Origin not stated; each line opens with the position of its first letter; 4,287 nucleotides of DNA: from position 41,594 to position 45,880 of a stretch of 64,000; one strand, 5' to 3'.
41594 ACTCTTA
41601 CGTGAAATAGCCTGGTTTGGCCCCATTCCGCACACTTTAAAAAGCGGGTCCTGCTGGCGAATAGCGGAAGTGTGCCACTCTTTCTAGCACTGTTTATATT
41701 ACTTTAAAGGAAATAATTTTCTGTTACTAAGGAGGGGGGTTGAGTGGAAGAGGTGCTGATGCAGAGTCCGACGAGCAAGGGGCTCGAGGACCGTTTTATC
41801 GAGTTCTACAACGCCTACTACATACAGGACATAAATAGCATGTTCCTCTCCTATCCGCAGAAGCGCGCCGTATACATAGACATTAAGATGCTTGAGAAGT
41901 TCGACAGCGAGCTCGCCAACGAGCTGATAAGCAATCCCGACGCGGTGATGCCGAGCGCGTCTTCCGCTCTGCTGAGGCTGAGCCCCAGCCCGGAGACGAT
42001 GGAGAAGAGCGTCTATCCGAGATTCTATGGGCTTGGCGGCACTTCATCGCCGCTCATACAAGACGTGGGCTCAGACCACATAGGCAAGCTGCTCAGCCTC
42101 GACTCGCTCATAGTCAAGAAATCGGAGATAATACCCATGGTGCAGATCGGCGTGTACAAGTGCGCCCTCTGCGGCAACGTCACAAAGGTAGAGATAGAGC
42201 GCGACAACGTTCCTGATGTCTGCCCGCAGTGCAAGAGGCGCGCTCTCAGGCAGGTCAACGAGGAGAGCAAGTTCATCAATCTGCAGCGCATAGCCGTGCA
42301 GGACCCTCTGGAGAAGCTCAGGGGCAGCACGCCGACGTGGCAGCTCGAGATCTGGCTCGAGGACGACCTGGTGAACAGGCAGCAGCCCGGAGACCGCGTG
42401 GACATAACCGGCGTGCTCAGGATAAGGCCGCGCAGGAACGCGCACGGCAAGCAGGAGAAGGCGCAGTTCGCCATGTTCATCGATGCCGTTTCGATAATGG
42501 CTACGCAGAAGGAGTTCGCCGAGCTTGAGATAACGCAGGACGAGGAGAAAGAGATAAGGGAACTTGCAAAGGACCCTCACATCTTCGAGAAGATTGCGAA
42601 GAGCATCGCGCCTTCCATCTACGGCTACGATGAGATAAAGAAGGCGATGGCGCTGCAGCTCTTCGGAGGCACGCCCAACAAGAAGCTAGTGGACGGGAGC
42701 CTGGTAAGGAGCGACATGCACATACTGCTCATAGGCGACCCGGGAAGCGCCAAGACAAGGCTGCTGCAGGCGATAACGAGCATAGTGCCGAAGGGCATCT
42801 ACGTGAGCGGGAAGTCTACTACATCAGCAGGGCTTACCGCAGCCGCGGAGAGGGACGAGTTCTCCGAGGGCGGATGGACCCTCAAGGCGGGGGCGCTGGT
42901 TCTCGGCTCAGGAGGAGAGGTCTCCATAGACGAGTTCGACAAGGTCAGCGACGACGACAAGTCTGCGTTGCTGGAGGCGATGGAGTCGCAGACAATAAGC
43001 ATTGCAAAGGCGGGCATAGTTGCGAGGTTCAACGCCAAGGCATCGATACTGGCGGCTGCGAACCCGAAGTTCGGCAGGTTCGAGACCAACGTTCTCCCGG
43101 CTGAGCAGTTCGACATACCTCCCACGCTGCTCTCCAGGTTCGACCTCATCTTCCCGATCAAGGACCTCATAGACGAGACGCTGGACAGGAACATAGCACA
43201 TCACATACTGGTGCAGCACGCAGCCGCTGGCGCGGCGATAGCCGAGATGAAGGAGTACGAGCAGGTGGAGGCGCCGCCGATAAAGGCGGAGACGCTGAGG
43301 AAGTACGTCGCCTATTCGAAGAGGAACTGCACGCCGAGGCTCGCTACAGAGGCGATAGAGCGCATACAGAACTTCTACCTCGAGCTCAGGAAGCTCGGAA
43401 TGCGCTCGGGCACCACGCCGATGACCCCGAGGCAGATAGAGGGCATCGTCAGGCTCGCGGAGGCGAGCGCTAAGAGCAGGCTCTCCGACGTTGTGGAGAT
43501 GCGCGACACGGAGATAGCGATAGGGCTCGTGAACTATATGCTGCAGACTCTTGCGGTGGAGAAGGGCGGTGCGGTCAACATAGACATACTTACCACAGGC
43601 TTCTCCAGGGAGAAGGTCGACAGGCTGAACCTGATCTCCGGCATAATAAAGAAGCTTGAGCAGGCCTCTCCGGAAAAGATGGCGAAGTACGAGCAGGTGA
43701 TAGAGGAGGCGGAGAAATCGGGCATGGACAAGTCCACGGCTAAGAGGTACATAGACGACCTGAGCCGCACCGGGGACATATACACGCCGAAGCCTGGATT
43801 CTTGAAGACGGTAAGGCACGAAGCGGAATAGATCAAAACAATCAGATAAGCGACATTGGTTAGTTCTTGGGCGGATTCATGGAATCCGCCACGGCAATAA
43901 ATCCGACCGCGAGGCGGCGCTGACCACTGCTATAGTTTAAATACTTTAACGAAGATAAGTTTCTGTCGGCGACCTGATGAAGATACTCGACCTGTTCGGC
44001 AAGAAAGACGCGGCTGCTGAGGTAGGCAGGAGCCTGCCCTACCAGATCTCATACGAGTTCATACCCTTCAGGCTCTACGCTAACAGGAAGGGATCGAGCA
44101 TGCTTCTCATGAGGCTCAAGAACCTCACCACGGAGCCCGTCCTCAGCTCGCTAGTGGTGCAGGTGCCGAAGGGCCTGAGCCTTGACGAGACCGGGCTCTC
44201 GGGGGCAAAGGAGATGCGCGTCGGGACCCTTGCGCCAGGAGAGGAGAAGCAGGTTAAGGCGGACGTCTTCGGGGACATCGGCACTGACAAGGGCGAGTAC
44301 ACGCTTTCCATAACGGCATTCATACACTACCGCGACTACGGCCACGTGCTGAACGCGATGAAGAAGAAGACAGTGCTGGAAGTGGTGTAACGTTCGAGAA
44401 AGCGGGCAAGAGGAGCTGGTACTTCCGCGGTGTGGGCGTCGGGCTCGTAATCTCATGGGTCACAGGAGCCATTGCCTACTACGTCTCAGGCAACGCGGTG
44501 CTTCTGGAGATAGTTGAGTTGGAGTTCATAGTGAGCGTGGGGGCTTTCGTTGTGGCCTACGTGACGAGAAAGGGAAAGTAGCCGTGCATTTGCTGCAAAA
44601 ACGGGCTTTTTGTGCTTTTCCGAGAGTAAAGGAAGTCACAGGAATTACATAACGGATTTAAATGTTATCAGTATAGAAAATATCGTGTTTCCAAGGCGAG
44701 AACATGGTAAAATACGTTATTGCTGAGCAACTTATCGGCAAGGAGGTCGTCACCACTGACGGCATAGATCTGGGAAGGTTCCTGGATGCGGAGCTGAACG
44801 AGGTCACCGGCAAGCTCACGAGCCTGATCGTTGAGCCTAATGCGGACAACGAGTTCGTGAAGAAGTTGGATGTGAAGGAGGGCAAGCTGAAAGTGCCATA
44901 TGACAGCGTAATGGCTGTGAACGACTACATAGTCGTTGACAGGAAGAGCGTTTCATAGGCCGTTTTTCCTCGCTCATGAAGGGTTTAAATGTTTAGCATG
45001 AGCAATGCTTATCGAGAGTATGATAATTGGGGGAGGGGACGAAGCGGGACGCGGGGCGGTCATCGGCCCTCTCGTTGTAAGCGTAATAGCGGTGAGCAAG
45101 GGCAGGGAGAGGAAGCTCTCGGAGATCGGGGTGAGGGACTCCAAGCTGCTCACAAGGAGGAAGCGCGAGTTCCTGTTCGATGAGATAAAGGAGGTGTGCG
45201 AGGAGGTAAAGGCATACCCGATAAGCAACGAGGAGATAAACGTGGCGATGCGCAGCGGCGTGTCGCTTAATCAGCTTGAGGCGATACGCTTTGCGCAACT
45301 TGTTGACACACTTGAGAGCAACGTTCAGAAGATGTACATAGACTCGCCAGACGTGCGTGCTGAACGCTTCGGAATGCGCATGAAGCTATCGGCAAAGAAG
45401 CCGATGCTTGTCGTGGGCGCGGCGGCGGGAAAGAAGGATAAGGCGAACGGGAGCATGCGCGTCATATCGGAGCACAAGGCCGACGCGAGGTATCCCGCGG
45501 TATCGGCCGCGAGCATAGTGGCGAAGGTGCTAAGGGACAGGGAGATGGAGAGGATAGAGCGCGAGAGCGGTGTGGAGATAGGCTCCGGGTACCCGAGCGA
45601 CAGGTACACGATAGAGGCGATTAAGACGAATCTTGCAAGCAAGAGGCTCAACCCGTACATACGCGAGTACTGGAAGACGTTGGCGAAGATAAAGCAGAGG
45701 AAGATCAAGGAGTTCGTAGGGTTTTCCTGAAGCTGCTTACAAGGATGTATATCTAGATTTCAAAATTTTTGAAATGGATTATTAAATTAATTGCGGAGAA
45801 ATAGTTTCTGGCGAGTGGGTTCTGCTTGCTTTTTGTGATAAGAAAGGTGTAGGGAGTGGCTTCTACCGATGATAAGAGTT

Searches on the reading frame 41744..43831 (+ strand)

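Call 9: search_protein_families(library=pfam, max_evalue=0.001, proteins=[window:41744-43831:+])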
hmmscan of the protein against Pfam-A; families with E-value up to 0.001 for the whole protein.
window:41744-43831:+ (695 aa): 7 families
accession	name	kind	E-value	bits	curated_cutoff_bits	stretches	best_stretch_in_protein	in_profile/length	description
PF00493.29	MCM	-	3.6e-85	285.1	23.3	1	268-492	2-224/224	MCM P-loop domain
PF17207.9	MCM_OB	-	7.2e-24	84.4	24.8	1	106-228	3-125/126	MCM OB domain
PF17855.7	MCM_lid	-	1.6e-23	83.4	27.4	1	516-597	1-84/87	MCM AAA-lid domain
PF07728.20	AAA_5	-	2.3e-08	34.6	22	1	326-443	1-125/139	AAA domain (dynein-related subfamily)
PF01078.27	Mg_chelatase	-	3e-08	33.8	20.3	1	376-441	93-158/207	Magnesium chelatase, subunit ChlI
PF14551.11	MCM_N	-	1.9e-07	31.8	24.9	1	18-91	7-90/95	MCM N-terminal domain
PF07726.17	AAA_3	-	8.6e-05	22.9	27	1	326-456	1-126/131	ATPase family associated with various cellular activities (AAA)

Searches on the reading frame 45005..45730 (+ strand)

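Call 25: search_protein_families(library=pfam, max_evalue=0.01, proteins=[window:45005-45730:+])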
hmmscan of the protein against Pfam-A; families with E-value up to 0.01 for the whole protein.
window:45005-45730:+ (241 aa): 1 family
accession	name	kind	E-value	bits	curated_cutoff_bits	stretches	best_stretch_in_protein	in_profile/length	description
PF01351.25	RNase_HII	-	5.8e-42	144.3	25.8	1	10-225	2-198/199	Ribonuclease HII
